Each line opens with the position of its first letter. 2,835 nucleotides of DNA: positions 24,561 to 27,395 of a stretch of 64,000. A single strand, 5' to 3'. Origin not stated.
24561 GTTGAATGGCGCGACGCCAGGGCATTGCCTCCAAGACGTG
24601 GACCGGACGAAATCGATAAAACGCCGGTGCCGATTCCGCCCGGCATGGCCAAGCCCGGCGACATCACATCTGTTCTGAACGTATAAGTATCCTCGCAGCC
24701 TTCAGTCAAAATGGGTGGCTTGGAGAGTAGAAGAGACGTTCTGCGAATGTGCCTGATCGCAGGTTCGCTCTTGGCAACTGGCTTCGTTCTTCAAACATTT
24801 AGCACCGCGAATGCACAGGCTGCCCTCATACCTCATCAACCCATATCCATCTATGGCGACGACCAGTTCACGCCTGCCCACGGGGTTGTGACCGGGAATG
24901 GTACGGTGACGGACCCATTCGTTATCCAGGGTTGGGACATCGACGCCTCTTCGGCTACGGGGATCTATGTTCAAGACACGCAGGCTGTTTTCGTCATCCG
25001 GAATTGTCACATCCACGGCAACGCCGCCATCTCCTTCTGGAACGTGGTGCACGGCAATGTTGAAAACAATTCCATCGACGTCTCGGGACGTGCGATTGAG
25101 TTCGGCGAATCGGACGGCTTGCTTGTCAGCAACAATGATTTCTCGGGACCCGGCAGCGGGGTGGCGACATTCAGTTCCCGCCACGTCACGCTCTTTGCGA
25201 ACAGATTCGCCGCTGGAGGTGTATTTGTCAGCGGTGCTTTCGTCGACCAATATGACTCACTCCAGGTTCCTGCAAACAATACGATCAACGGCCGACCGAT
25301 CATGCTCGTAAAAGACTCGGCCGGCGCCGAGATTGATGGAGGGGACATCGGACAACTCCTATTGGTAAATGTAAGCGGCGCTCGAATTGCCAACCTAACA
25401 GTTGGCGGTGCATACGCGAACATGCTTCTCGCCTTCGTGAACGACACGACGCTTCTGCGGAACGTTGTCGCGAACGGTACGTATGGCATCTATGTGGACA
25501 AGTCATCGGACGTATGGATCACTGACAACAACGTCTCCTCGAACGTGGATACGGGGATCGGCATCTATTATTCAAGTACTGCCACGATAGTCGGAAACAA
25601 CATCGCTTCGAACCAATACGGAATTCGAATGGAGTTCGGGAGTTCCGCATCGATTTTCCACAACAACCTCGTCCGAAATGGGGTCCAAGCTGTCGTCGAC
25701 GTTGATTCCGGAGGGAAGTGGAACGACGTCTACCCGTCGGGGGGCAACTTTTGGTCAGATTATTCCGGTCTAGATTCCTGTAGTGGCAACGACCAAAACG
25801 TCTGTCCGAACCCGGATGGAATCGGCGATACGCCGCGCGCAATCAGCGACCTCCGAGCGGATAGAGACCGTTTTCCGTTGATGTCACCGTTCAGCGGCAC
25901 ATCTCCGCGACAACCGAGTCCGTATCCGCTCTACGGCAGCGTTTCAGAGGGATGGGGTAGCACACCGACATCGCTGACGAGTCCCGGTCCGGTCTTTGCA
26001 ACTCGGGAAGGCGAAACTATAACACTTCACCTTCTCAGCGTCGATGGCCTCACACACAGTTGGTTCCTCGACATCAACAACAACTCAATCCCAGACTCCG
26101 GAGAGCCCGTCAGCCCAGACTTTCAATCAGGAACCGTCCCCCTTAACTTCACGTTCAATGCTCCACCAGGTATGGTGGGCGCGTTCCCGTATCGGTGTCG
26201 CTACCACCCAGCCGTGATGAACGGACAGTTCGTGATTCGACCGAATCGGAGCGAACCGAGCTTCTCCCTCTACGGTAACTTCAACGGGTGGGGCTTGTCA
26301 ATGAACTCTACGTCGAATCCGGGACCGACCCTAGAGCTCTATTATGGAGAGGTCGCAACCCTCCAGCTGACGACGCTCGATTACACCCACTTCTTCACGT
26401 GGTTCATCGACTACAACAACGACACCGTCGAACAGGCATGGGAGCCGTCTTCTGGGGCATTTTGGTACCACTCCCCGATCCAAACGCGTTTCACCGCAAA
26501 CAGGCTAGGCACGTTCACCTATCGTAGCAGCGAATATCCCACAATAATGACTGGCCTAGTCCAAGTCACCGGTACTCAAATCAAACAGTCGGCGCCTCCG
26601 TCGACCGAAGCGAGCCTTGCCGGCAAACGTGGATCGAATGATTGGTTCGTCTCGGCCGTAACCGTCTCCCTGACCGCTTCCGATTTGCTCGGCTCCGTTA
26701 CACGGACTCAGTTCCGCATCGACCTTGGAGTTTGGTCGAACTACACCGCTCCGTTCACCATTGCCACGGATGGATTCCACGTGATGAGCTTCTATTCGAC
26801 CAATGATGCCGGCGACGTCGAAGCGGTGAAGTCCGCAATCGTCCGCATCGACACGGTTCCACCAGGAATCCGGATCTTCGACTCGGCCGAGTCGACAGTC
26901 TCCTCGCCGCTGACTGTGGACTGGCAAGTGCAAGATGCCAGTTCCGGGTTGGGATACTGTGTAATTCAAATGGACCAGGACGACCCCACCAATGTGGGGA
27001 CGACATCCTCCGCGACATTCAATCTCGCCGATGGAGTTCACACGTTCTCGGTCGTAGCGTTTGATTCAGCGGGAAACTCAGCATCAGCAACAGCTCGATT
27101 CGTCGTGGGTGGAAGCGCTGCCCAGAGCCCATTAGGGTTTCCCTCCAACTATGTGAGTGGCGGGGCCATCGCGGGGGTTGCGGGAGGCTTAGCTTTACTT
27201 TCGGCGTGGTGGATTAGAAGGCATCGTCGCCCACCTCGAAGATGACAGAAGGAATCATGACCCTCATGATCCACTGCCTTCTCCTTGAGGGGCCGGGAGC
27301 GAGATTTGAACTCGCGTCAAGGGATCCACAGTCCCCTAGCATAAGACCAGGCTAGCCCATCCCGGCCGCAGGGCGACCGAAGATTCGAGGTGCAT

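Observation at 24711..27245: Giant Tat-exported beta-helix surface protein with tandem cupredoxin domains, one degenerate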

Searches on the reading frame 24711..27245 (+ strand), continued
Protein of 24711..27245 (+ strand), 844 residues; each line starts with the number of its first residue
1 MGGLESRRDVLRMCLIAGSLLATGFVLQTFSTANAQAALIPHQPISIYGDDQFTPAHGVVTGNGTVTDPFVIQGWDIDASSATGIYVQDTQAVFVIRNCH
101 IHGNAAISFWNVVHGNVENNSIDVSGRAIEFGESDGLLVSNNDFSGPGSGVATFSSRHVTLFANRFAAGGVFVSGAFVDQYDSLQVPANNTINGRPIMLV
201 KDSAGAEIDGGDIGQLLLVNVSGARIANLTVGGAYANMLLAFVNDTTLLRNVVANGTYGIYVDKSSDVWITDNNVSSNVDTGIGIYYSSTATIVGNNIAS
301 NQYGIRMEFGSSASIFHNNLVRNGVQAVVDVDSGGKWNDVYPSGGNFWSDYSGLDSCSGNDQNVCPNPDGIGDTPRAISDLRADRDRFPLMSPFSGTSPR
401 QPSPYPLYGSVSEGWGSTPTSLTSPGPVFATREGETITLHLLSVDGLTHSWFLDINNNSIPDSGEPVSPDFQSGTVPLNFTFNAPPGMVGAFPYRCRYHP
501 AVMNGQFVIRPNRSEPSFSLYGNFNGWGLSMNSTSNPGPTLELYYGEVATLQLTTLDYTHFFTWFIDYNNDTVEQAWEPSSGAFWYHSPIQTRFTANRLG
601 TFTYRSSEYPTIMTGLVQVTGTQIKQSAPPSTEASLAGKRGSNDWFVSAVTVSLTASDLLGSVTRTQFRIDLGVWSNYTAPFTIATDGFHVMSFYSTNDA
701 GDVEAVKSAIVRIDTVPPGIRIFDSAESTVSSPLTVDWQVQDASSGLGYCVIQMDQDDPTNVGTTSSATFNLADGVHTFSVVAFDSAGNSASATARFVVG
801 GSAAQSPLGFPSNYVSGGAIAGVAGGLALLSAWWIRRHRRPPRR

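Call 57: predict_structure(alignment_id=A4)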
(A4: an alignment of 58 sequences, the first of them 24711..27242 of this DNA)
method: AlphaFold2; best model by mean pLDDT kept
length: 844 residues; sequences in the alignment: 58
mean_pLDDT: 80.5   pTM: 0.53
mean pLDDT of the five models: 80.5, 80.0, 79.1, 78.9, 78.6
residues with pLDDT >= 90: 419; 70-90: 194; 50-70: 154; < 50: 77
segments of 3 or more residues with pLDDT < 50: 1-5, 30-33, 358-361, 622-627, 802-832, 834-844
pLDDT, mean of each block of 10 residues (from residue 1): 46 76 66 64 98 98 97 98 98 98 97 98 95 98 90 98 96 96 94 97 84 97 92 97 95 97 96 96 95 93 93 88 89 68 68 57 52 51 58 63 76 89 84 86 96 93 95 90 73 93 87 60 53 57 62 64 73 75 60 60 62 52 50 91 84 89 93 94 92 92 86 90 72 89 87 94 92 91 89 89 36 29 33 46 38
secondary structure, 60 per line:
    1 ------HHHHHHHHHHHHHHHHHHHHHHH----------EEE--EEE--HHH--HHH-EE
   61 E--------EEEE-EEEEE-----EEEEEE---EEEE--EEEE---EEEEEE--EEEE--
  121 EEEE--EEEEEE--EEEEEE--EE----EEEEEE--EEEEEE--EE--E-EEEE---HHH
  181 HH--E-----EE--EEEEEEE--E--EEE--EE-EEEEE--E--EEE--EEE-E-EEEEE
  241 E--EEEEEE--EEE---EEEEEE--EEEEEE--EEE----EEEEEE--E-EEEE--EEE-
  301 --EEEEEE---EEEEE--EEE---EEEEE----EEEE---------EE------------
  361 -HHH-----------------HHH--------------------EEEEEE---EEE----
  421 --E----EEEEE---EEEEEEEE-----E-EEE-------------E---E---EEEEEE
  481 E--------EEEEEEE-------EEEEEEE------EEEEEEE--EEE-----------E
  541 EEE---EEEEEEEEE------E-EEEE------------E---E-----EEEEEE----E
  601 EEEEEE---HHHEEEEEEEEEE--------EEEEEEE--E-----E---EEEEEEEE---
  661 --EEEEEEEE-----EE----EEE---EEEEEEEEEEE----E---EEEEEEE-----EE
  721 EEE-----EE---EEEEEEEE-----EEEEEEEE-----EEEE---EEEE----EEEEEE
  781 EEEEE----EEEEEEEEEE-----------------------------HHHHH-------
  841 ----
elements in order (helices of 4 or more, strands of 3 or more residues): H7-29 E40-42 E45-47 E59-61 E70-73 E75-79 E85-90 E94-97 E100-103 E107-112 E115-118 E121-124 E127-132 E135-140 E149-154 E157-162 E171-174 H178-182 E195-201 E207-209 E215-219 E225-227 E230-232 E236-241 E244-249 E252-254 E258-263 E266-271 E274-276 E281-286 E291-294 E297-299 E303-308 E312-316 E319-321 E325-329 E334-337 E405-410 E414-416 E428-432 E436-443 E451-453 E475-481 E490-496 E504-510 E517-523 E526-528 E540-543 E547-555 E564-567 E590-595 E600-606 E613-622 E631-637 E650-657 E663-670 E682-684 E688-698 E707-713 E719-723 E734-741 E747-754 E760-763 E767-770 E775-785 E790-799 H829-833

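Call 60: fold_search(model_id=the predicted structure, library=pdb)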
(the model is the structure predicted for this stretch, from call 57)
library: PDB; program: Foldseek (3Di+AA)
matches with E <= 10: 1437; with E <= 0.001: 338
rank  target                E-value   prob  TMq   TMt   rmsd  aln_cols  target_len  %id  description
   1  9fls_A                7.1e-08  1.00  0.16  0.31  35.0       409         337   15  CryoEM structure of the fragment-3 (2061-2397) in the grappling hook protein A (GhpA) in the bacterium Aureispira sp.  (released 2024-10-16)
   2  8v2b_B                1.3e-07  1.00  0.16  0.21  29.8       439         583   14  Cryo-EM structure of mouse type II OSM receptor complex: model for full extracellular assembly (released 2024-11-20)
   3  2yn3_C                1.5e-07  1.00  0.19  0.48   9.6       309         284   14  Structural insight into the giant calcium-binding adhesin SiiE: implications for the adhesion of Salmonella enterica t (released 2013-04-03)
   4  2yn3_A                1.7e-07  1.00  0.18  0.49   9.9       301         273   15  Structural insight into the giant calcium-binding adhesin SiiE: implications for the adhesion of Salmonella enterica t (released 2013-04-03)
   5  2yn5_B                1.9e-07  1.00  0.19  0.50   9.5       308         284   15  Structural insight into the giant calcium-binding adhesin SiiE: implications for the adhesion of Salmonella enterica t (released 2013-04-03)
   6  2yn5_A                2.0e-07  1.00  0.19  0.48  11.1       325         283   14  Structural insight into the giant calcium-binding adhesin SiiE: implications for the adhesion of Salmonella enterica t (released 2013-04-03)
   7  9g8b_A                2.2e-07  1.00  0.12  0.23  32.9       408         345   12  CryoEM structure of the fragment-2 (2892-3236) in the grappling hook protein A (GhpA) in the bacterium Aureispira sp.  (released 2024-10-16)
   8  9flw_A                2.3e-07  1.00  0.16  0.24  34.9       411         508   13  CryoEM structure of the fragment-6 (3571-4078) in the grappling hook protein A (GhpA) in the bacterium Aureispira sp.  (released 2024-10-16)
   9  9flp_A                2.5e-07  1.00  0.16  0.15  34.4       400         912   17  CryoEM structure of the neck (1403-2314) in the grappling hook protein A (GhpA) in the bacterium Aureispira sp. CCB-QB (released 2024-10-16)
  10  9flv_A                5.1e-07  1.00  0.12  0.21  32.7       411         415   13  CryoEM structure of the fragment-5 (2393-2807) in the grappling hook protein A (GhpA) in the bacterium Aureispira sp.  (released 2024-10-16)
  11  9fly_A                9.8e-07  1.00  0.15  0.15  52.3       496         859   13  CryoEM structure of the base (4151-5009) in the grappling hook protein A (GhpA) in the bacterium Aureispira sp. CCB-QB (released 2024-10-16)
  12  9flx_A                1.1e-06  1.00  0.13  0.24  34.3       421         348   15  CryoEM structure of the fragment-4 (4074-4421) in the grappling hook protein A (GhpA) in the bacterium Aureispira sp.  (released 2024-10-16)
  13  8uin_A                1.2e-06  1.00  0.11  0.14  23.3       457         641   12  Structure of the C3bBb-albicin complex (released 2024-05-08)
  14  8x80_A                1.8e-06  1.00  0.16  0.17  27.6       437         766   13  Structure of leptin-LepR trimer with a small gap (released 2024-08-07)
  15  9b4h_A                2.4e-06  1.00  0.12  0.07  28.9       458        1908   11  Chlamydomonas reinhardtii mastigoneme filament (released 2024-04-10)
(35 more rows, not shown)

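Call 61: list_cluster_members(proteins=[P0001, P0270, P0277])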
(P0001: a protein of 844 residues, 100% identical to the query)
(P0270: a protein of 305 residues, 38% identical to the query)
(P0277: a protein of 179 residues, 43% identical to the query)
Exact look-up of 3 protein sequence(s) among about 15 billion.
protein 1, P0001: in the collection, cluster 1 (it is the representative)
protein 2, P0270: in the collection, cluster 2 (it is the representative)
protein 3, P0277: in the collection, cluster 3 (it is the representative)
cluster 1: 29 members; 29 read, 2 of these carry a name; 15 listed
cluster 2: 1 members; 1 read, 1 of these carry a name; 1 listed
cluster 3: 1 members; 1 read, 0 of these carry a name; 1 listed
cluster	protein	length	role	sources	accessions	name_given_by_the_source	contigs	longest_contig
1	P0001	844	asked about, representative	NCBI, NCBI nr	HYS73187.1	MAG TPA: NosD domain-containing protein [Thermoplasmata archaeon] | NosD domain-containing protein [Thermoplasmata archaeon]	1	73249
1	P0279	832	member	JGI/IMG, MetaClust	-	\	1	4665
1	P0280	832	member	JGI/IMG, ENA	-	-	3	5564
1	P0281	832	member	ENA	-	-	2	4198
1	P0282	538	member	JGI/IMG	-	-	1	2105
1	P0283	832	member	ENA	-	-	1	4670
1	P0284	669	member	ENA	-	-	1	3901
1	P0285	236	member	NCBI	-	-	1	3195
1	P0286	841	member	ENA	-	-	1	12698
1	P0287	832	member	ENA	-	-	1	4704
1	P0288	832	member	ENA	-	-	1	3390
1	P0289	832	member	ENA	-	-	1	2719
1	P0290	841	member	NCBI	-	-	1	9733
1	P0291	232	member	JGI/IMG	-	-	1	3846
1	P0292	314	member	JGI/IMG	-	-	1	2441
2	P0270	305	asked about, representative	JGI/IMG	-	plastocyanin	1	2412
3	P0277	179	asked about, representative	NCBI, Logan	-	-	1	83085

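Call 69: find_related_loci(query=A5, collection=genome_contigs, flank=8000)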
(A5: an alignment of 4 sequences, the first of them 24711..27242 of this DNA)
Query A5 (844 aa) in genome_contigs; peptide patterns used: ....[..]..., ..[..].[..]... (x = any residue, [..] = any of these).
26 stretches matched a pattern; 8 encode a relative of the query (tblastn E <= 1e-3); 8 distinct loci.
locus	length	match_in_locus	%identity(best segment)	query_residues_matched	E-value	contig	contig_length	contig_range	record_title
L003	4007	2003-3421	30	20-393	3e-53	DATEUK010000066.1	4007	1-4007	MAG TPA_asm: Thermoplasmata archaeon isolate SMAG_U8339 k141_1832794, whole genome shotgun sequence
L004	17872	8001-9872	30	12-788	2e-48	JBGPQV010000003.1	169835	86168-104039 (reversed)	MAG: Thermoplasmata archaeon isolate OBJ1_062018_150_24 k141_793707_length_169835_cov_15.0009, whole genome shotgun sequ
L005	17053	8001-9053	28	7-403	3e-28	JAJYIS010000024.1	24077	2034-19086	MAG: Thermoplasmata archaeon isolate DBS2-1.bin12 NODE_3640_length_24077_cov_1.214238, whole genome shotgun sequence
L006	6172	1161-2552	26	13-393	3e-21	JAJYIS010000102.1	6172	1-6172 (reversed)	MAG: Thermoplasmata archaeon isolate DBS2-1.bin12 NODE_25854_length_6172_cov_1.355666, whole genome shotgun sequence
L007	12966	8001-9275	26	42-392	4e-17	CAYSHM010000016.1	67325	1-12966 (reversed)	MAG TPA_asm: uncultured archaeon isolate SRP077602_co5_364 genome assembly, contig: NODE_1804_length_67325_cov_17.773703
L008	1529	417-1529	27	3-402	9e-17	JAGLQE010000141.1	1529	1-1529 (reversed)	MAG: Thermoplasmata archaeon isolate RS_8_37 ROV157_8.bin.37.fa_141, whole genome shotgun sequence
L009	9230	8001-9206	26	21-323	6e-16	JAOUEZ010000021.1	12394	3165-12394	MAG: Thermoplasmata archaeon isolate 4_1_July_SF_Bin26 4_1_July_SF_Bin26_scaffold_2369_c1, whole genome shotgun sequence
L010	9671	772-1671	34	10-394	1e-14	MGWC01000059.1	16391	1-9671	MAG: Euryarchaeota archaeon RBG_19FT_COMBO_56_21 rbg_19ft_combo_scaffold_831, whole genome shotgun sequence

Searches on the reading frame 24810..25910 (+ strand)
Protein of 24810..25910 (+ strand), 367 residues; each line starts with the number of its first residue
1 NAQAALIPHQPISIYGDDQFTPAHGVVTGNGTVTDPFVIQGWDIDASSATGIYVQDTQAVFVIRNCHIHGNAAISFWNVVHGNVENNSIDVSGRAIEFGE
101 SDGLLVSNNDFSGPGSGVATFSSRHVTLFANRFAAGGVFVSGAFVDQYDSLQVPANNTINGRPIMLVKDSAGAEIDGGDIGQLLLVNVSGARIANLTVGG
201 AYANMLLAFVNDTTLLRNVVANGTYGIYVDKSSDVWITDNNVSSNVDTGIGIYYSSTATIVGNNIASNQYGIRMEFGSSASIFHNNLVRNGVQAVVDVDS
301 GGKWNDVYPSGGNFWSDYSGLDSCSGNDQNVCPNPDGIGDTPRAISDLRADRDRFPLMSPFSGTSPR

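Call 46: search_solved_structures(query=window:24810-25910:+, max_evalue=0.01, show_alignments=2)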
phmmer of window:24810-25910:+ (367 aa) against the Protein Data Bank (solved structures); distinct sequences matched with E-value up to 0.01: 1.
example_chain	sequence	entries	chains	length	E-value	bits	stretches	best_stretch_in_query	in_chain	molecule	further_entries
7o0y_A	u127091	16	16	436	5.9e-05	25.8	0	183-288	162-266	Probable ABC transporter binding protein NosD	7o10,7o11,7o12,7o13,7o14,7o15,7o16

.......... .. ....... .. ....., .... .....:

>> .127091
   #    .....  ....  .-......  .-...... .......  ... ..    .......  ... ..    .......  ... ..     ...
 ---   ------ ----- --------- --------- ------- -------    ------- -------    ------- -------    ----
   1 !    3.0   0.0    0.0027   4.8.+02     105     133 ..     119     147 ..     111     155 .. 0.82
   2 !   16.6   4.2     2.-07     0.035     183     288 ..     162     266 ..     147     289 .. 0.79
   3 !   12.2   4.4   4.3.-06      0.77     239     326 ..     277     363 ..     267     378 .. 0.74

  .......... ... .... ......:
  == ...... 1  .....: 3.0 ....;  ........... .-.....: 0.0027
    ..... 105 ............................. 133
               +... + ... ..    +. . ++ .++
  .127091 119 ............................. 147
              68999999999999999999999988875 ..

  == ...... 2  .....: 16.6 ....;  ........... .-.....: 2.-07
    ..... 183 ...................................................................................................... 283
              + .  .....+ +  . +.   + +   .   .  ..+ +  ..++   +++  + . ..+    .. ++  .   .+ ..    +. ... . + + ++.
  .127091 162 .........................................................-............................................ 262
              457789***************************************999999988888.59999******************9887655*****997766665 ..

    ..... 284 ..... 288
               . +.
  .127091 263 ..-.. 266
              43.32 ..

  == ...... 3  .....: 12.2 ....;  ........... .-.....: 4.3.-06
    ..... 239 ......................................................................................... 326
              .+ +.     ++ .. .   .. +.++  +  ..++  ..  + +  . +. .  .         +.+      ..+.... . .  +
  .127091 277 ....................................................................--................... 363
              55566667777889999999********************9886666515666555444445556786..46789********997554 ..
